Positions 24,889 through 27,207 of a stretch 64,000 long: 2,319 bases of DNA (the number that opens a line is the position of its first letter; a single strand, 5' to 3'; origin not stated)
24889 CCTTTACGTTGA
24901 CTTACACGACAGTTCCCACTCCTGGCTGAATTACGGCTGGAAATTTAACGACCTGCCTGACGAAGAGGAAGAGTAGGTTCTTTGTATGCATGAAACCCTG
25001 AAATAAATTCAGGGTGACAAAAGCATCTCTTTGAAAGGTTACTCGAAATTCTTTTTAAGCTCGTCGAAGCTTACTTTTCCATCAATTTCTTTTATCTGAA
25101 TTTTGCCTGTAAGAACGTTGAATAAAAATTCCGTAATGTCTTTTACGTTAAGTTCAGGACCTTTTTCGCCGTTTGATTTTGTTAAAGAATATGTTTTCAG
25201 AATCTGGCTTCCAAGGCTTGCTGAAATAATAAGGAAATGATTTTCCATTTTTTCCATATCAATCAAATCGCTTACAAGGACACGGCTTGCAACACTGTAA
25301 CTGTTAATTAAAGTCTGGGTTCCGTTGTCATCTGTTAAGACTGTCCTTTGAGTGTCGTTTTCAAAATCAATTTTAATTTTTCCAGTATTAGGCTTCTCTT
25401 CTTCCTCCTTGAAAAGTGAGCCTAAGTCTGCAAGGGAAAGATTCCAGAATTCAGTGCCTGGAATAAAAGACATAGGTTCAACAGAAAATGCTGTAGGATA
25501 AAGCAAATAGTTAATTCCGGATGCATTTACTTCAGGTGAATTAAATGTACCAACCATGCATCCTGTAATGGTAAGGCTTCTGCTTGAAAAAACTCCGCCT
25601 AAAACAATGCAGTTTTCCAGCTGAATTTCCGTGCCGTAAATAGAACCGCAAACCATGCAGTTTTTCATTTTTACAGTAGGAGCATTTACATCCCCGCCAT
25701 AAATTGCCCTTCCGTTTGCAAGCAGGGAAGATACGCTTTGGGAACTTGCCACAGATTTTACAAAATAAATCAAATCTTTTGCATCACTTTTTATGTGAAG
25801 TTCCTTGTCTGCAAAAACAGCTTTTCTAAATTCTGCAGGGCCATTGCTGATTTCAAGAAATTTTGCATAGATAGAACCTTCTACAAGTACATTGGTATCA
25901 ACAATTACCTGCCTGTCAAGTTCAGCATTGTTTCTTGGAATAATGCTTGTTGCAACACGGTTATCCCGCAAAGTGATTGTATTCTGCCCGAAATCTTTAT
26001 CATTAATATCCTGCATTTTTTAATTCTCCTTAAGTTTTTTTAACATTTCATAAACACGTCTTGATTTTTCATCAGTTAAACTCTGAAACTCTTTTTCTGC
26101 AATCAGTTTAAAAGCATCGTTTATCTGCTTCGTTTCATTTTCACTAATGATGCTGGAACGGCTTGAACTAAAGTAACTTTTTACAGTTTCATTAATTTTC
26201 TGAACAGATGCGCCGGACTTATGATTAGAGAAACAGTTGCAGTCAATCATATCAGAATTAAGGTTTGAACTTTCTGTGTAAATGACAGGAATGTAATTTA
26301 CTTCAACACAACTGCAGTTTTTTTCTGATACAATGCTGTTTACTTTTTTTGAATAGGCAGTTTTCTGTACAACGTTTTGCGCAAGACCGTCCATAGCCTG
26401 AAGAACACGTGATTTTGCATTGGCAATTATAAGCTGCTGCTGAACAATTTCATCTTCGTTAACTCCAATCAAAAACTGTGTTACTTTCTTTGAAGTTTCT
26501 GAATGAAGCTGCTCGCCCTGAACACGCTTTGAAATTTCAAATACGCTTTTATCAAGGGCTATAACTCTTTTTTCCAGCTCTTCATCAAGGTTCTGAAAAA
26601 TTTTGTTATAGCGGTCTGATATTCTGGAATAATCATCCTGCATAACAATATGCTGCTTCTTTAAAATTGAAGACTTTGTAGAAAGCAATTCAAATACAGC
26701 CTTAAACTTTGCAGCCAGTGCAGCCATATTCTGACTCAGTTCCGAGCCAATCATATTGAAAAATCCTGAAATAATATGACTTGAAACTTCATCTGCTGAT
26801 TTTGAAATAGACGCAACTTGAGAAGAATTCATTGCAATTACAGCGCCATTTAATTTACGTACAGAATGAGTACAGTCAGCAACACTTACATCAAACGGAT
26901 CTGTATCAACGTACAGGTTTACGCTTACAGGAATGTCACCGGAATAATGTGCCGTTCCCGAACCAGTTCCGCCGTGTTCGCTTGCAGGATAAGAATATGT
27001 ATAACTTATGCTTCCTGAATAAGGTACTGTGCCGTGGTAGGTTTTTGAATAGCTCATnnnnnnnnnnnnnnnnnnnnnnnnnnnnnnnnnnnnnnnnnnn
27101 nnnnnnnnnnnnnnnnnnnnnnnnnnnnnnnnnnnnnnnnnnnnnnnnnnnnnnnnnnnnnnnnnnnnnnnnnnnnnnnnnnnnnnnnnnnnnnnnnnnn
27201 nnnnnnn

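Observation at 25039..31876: Six-gene coupled operon of unknown function: SPFH-Zn ribbon, two membrane proteins, paired coiled-coil paralogues, beta-helix protein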

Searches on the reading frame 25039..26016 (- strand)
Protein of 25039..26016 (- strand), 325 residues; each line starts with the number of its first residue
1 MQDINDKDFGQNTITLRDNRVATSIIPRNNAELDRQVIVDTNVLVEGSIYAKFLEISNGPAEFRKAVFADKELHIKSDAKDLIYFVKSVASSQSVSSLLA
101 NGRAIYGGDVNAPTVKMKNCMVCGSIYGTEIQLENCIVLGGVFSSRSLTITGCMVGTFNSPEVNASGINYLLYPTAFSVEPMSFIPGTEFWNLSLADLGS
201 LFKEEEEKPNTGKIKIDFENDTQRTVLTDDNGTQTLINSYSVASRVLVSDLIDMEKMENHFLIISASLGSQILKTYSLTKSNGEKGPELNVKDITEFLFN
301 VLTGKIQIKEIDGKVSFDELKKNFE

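Call 3: search_protein_families(library=pfam, proteins=[window:25039-26016:-], max_evalue=0.1)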
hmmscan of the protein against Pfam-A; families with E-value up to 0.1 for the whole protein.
window:25039-26016:- (325 aa): 1 family
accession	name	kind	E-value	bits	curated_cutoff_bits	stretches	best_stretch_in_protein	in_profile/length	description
PF15401.11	TAA-Trp-ring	-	0.098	13.6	25.8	0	197-234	19-55/66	Tryptophan-ring motif of head of Trimeric autotransporter adhesin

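Call 4: search_protein_families(library=padloc, proteins=[window:25039-26016:-], max_evalue=0.1)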
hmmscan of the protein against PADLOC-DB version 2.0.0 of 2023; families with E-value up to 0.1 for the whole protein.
window:25039-26016:- (325 aa): 0 families

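Call 5: search_protein_families(library=ncbifam, proteins=[window:25039-26016:-], max_evalue=0.1)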
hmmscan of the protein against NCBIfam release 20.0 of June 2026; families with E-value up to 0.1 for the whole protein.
window:25039-26016:- (325 aa): 0 families

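Call 13: search_solved_structures(query=window:25039-26016:-, max_evalue=1)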
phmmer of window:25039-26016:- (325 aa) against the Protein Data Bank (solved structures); distinct sequences matched with E-value up to 1: 1.
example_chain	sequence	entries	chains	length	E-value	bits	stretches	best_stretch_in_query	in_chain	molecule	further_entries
2bk0_A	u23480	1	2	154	0.83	12.4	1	222-296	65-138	MAJOR ALLERGEN API G 1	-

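Call 20: search_protein_families(library=phrogs, proteins=[window:25039-26016:-], max_evalue=0.01)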
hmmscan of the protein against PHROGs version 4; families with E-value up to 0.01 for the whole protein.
window:25039-26016:- (325 aa): 0 families

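Call 38: find_homologous_proteins(query=A4, max_evalue=0.00001)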
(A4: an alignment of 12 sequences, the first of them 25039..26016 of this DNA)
Query A4 (12 sequences) (325 aa, profile of the alignment): 1878 proteins with E <= 0.00001 among 8000 candidates; the best 120 are listed.
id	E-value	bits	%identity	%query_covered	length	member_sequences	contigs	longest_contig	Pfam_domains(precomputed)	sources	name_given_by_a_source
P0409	2.8e-159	548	78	100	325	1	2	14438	-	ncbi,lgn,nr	ncbi:MAG: hypothetical protein MJ162_05805 [Treponema sp.]|nr:hypothetical protein [Treponema sp.]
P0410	3.4e-159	547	90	100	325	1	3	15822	-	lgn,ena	-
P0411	3.7e-159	547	90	100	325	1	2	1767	-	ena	-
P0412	4.6e-159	547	90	100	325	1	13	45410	-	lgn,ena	-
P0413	6.8e-159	546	96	100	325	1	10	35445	-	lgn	-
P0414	7.0e-159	546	90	100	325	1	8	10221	-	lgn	-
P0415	7.3e-159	546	90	100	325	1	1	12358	-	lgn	-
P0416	7.5e-159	546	90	100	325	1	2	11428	-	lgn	-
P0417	7.7e-159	546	90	100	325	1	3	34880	-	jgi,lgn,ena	-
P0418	7.9e-159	546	90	100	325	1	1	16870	-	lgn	-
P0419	8.5e-159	546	90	100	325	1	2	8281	-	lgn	-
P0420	9.5e-159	546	90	100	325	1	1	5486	-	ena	-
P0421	1.0e-158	546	96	100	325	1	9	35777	-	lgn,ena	-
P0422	1.2e-158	546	90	100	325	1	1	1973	-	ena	-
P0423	1.3e-158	545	90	100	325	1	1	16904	-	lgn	-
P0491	2.1e-156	538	44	100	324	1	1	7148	-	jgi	jgi:cytoskeletal protein CcmA (bactofilin family)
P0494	2.4e-156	538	56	100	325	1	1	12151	-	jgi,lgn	jgi:hypothetical protein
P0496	2.9e-156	538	44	100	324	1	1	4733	-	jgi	jgi:hypothetical protein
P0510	5.2e-156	537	44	100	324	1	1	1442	-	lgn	-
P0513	5.6e-156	537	44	100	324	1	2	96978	-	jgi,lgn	-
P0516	6.3e-156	537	60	100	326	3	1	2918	-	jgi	jgi:hypothetical protein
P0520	7.1e-156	536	43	100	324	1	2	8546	-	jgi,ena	-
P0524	9.6e-156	536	42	100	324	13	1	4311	-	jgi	jgi:hypothetical protein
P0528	1.3e-155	536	44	98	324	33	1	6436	-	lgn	-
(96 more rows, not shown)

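Call 48: predict_structure(alignment_id=A5)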
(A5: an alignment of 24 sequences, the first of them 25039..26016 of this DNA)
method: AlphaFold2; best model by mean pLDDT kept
length: 325 residues; sequences in the alignment: 24
mean_pLDDT: 66.9   pTM: 0.67
mean pLDDT of the five models: 66.9, 66.0, 63.8, 63.6, 62.7
residues with pLDDT >= 90: 82; 70-90: 97; 50-70: 29; < 50: 117
segments of 3 or more residues with pLDDT < 50: 173-205, 210-228, 233-281, 283-285, 311-313, 315-317, 319-325
pLDDT, mean of each block of 10 residues (from residue 1): 82 91 88 90 94 94 91 93 90 94 89 95 86 90 81 77 76 40 40 37 47 43 45 41 24 25 31 38 50 77 69 47 39
secondary structure, 60 per line:
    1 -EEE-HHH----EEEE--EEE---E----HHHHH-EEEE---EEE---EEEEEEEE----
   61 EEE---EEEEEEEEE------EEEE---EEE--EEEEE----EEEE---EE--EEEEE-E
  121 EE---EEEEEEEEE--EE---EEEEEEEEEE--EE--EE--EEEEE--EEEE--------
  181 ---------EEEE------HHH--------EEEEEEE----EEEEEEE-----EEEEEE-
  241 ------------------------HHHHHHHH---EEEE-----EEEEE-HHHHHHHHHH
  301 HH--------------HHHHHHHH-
elements in order: E2-4 E13-16 E19-21 H30-34 E36-39 E43-45 E49-56 E61-63 E67-75 E82-85 E89-91 E94-98 E103-106 E114-118 E120-122 E126-134 E142-151 E162-166 E169-172 E190-193 E211-217 E222-228 E234-239 H265-272 E276-279 E285-289 H291-302 H317-324

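Call 54: search_solved_structures(query=A4, max_evalue=1)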
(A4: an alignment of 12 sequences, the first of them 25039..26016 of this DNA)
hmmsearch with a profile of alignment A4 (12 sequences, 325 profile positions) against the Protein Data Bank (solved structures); distinct sequences matched with E-value up to 1: 0.

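Call 56: fold_search(model_id=the predicted structure, library=pdb)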
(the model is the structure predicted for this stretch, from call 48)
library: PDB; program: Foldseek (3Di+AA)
matches with E <= 10: 209; with E <= 0.001: 0
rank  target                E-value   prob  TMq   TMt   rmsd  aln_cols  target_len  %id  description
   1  5c42_A                1.2e+00  0.10  0.09  0.07   9.5        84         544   15  Crystal Structure of HIV-1 Reverse Transcriptase (K101P) Variant in Complex with 8-(2-(2-(2,4-dioxo-3,4-dihydropyrimid (released 2015-11-11)
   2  1s9g_A                1.4e+00  0.10  0.09  0.07   9.6        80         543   16  CRYSTAL STRUCTURE OF HIV-1 REVERSE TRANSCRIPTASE (RT) IN COMPLEX WITH JANSSEN-R120394. (released 2004-05-11)
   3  4ihf_A                1.5e+00  0.06  0.15  0.15  13.1       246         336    8  Chasing Acyl Carrier Protein Through a Catalytic Cycle of Lipid A Production (released 2013-11-13)
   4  2iu8_B                1.5e+00  0.06  0.15  0.15  12.1       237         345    8  Chlamydia trachomatis LpxD with 25mM UDPGlcNAc (Complex I) (released 2007-02-20)
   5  3t9g_A                1.5e+00  0.03  0.12  0.16  13.3       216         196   10  The crystal structure of family 3 pectate lyase from Caldicellulosiruptor bescii (released 2012-05-09)
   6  7ath                  1.7e+00  0.08  0.09  0.17  18.1       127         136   11  Crystal structure of UipA (released 2021-10-06)
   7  5c24_A                1.7e+00  0.08  0.09  0.06  10.0        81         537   16  Crystal Structure of HIV-1 Reverse Transcriptase in Complex with 7-((4-((4-cyanophenyl)amino)-1,3,5-triazin-2-yl)amino (released 2015-07-29)
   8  6p2g_A                1.8e+00  0.08  0.10  0.07   9.5        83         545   16  Structure of HIV-1 Reverse Transcriptase (RT) in complex with dsDNA and D-ddCTP (released 2019-07-24)
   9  6p1x_A                1.9e+00  0.08  0.09  0.06   9.3        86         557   15  Structure of HIV-1 Reverse Transcriptase (RT) in complex with dsDNA and L-ddCTP (released 2019-07-24)
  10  7z2h_A                2.0e+00  0.10  0.09  0.06  10.3        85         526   16  Cryo-EM structure of NNRTI resistant M184I/E138K mutant HIV-1 reverse transcriptase with a DNA aptamer in complex with (released 2022-07-20)
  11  7dmk_A                2.0e+00  0.04  0.15  0.08  13.8       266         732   13  PL6 alginate lyase BcAlyPL6 (released 2021-10-06)
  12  3tio_F                2.0e+00  0.02  0.10  0.12  13.6       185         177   10  Crystal structures of yrdA from Escherichia coli, a homologous protein of gamma-class carbonic anhydrase, show possibl (released 2012-08-01)
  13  6t7o_A                2.1e+00  0.63  0.08  0.36   2.3        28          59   25  X-ray structure of the C-terminal domain of S. aureus Hibernating Promoting Factor (CTD-SaHPF) (released 2019-12-11)
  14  8x4k                  2.1e+00  0.13  0.12  0.09  14.2       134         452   11  Crystal structure of the glycosyltransferase domain of Legionella SetA in complex with UPDGlc (released 2025-02-19)
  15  7o9q_B                2.1e+00  0.06  0.21  0.22  12.7       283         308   11  Crystal structure of the Awp1 (adhesin-like wall protein 1) A-domain from Candida glabrata (released 2021-12-15)
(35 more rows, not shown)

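Call 61: search_protein_families(library=pfam, alignment_id=A5, max_evalue=1)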
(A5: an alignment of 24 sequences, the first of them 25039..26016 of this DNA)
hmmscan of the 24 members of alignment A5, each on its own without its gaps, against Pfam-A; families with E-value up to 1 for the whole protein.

A. member 1, window:25039-26016:- (325 aa): 1 family
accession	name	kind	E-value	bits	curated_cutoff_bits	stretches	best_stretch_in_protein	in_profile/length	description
PF15401.11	TAA-Trp-ring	-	0.098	13.6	25.8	1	197-234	19-55/66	Tryptophan-ring motif of head of Trimeric autotransporter adhesin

B. families by the number of members that match (of 24 scanned): 11 families
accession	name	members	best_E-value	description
PF04519.19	Bactofilin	15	0.00027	Polymer-forming cytoskeletal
PF23981.1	DUF7305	9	0.046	Domain of unknown function (DUF7305)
PF20597.4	pAdhesive_15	7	0.079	Putative Ice-binding-like adhesive domain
PF21710.3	Spt6_S1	6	0.098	Spt6, S1/OB domain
PF15401.11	TAA-Trp-ring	4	0.03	Tryptophan-ring motif of head of Trimeric autotransporter adhesin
PF23538.1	Teneurin_ABD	2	0.0066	Teneurin antibiotic-binding-like domain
PF07500.19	TFIIS_M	1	0.13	Transcription factor S-II (TFIIS), central domain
PF03872.18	RseA_N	1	0.16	Anti sigma-E protein RseA, N-terminal domain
PF04736.17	Eclosion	1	0.18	Eclosion hormone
PF25084.1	LbH_EIF2B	1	0.2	EIF2B subunit epsilon LbH domain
PF24894.1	Hexapep_GlmU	1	0.46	GlmU-like, C-terminal hexapeptide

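Call 63: find_related_loci(query=A4, collection=metagenome_contigs, flank=10000)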
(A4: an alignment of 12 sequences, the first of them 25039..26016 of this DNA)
Query A4 (325 aa) in metagenome_contigs; peptide patterns used: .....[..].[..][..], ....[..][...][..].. (x = any residue, [..] = any of these).
600 stretches matched a pattern (row limit reached: there are more); 408 encode a relative of the query (tblastn E <= 1e-3); the best 80 are kept; 80 distinct loci.
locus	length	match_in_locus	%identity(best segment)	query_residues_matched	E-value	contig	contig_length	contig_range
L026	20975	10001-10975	95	1-325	0e+0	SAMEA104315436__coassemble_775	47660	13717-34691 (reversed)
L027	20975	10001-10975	93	1-325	0e+0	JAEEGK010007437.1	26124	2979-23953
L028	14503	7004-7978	90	1-325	0e+0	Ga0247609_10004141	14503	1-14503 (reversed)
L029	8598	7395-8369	92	1-325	0e+0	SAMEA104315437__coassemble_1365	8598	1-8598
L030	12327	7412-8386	90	1-325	0e+0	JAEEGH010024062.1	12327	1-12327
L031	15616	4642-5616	87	1-325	0e+0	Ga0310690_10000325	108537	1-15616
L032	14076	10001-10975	90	1-325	0e+0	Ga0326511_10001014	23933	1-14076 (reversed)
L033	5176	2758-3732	90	1-325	0e+0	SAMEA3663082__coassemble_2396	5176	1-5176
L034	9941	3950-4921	80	1-324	4e-174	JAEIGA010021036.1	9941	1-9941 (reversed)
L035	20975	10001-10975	65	1-325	1e-152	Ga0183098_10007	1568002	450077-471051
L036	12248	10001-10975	64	1-325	5e-150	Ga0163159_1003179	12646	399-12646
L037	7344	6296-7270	65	1-325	4e-150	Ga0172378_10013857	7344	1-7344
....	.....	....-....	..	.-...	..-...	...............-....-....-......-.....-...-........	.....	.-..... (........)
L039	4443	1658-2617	63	1-322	6e-143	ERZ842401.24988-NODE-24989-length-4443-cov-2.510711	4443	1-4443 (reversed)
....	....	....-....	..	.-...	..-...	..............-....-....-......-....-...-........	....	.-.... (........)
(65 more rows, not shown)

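Call 64: find_related_loci(query=A4, collection=viral_contigs, flank=10000)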
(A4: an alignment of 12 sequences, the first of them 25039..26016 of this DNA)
Query A4 (325 aa) in viral_contigs; peptide patterns used: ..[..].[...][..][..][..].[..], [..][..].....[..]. (x = any residue, [..] = any of these).
32 stretches matched a pattern, but none encodes a relative of the query by tblastn (E <= 1e-3).

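Call 73: search_dna_similar(query=window:25039-26016:-, collection=plasmids, mode=protein, max_evalue=0.001)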
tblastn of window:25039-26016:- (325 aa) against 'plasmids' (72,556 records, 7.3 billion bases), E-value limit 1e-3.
No match.

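Call 104: search_protein_families(library=pfam, proteins=[P0491, P0496, P0510, P0513, P0520, P0524, P0528, P0494, P0516], max_evalue=0.01)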
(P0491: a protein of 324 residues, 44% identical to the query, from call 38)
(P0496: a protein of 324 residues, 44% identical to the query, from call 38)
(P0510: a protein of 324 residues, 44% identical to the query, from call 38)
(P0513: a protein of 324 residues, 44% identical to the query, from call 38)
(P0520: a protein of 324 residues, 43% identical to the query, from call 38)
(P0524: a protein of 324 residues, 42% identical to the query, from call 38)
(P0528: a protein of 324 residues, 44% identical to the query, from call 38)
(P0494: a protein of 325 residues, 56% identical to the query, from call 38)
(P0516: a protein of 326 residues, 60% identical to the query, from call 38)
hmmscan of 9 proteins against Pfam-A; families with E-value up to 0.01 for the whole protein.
P0491 (324 aa): 1 family
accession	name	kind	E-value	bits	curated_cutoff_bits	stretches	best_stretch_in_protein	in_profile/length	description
PF04519.19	Bactofilin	-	0.00028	21.5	27.9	0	12-65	45-95/98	Polymer-forming cytoskeletal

P0496 (324 aa): 1 family
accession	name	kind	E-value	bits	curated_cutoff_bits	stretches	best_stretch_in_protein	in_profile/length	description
PF04519.19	Bactofilin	-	0.0043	17.7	27.9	0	12-65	45-95/98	Polymer-forming cytoskeletal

P0510 (324 aa): 1 family
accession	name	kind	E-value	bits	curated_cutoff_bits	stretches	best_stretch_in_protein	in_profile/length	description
PF04519.19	Bactofilin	-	0.0054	17.4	27.9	0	12-65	45-95/98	Polymer-forming cytoskeletal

P0513 (324 aa): 1 family
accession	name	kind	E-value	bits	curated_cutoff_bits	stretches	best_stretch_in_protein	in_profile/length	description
PF04519.19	Bactofilin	-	0.0026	18.4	27.9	0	13-65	46-95/98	Polymer-forming cytoskeletal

P0520 (324 aa): 1 family
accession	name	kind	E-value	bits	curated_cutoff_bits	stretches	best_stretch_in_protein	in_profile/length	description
PF04519.19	Bactofilin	-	0.00027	21.6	27.9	0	12-65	45-95/98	Polymer-forming cytoskeletal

P0524 (324 aa): 0 families

P0528 (324 aa): 1 family
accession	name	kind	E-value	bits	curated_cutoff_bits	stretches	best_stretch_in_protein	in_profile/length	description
PF04519.19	Bactofilin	-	0.0005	20.7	27.9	0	13-59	46-90/98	Polymer-forming cytoskeletal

P0494 (325 aa): 1 family
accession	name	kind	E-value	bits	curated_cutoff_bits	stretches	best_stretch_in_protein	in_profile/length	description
PF04519.19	Bactofilin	-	0.0077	16.9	27.9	0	29-66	60-96/98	Polymer-forming cytoskeletal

P0516 (326 aa): 1 family
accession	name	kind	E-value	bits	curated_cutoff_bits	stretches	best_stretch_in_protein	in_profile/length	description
PF04519.19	Bactofilin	-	0.001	19.7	27.9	0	31-79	27-74/98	Polymer-forming cytoskeletal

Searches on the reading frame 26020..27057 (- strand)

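Call 3: search_protein_families(library=pfam, proteins=[window:26020-27057:-], max_evalue=0.1)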
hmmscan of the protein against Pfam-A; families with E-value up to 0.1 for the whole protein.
window:26020-27057:- (345 aa): 1 family
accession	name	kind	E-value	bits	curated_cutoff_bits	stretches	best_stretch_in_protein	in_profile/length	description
PF25286.1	DUF7876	-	0.027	14.4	27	1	165-257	17-109/190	Domain of unknown function (DUF7876)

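Call 4: search_protein_families(library=padloc, proteins=[window:26020-27057:-], max_evalue=0.1)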
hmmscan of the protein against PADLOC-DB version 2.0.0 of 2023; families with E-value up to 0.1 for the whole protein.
window:26020-27057:- (345 aa): 0 families

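Call 5: search_protein_families(library=ncbifam, proteins=[window:26020-27057:-], max_evalue=0.1)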
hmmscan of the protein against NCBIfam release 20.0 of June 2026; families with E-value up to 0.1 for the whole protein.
window:26020-27057:- (345 aa): 1 family
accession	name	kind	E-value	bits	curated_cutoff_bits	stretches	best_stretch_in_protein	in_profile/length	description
NF000016.1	AAC_6p_Im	exception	0.036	14.2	350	0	197-276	10-87/178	aminoglycoside N-acetyltransferase AAC(6')-Im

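Call 20: search_protein_families(library=phrogs, proteins=[window:26020-27057:-], max_evalue=0.01)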
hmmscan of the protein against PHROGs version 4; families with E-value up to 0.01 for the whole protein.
window:26020-27057:- (345 aa): 0 families
